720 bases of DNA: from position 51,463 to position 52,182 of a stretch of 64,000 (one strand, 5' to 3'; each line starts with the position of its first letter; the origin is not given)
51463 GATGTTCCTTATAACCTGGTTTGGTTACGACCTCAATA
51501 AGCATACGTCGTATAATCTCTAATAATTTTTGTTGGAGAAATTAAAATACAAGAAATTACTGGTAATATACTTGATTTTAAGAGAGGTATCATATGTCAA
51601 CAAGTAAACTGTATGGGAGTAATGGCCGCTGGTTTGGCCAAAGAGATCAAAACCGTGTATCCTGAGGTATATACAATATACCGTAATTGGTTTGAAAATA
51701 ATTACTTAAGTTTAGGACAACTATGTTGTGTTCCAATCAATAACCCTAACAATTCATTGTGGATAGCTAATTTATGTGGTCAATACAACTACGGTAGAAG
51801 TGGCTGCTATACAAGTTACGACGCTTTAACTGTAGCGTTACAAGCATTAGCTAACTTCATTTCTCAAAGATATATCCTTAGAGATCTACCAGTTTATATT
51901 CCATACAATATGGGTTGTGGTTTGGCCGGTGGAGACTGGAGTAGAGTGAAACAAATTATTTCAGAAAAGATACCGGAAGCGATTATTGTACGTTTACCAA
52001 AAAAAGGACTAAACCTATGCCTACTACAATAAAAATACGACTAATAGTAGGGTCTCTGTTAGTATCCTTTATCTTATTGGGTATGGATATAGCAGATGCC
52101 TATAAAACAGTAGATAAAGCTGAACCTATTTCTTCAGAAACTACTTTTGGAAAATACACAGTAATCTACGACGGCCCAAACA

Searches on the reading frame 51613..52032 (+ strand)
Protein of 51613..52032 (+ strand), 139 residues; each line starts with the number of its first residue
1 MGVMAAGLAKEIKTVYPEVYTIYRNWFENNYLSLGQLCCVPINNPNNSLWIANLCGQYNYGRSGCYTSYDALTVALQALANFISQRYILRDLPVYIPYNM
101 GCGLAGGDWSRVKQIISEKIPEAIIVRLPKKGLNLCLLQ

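Call 15: search_protein_families(library=phrogs, proteins=[window:51613-52032:+], max_evalue=0.00001)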
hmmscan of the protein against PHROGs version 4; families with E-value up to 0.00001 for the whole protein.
window:51613-52032:+ (139 aa): 2 families
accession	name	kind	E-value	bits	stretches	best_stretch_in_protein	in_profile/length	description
phrog_335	-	other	3.2e-29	103.3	1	1-132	82-207/422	phosphatase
phrog_15329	-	unknown function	4.7e-08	34.3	1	47-118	21-89/104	-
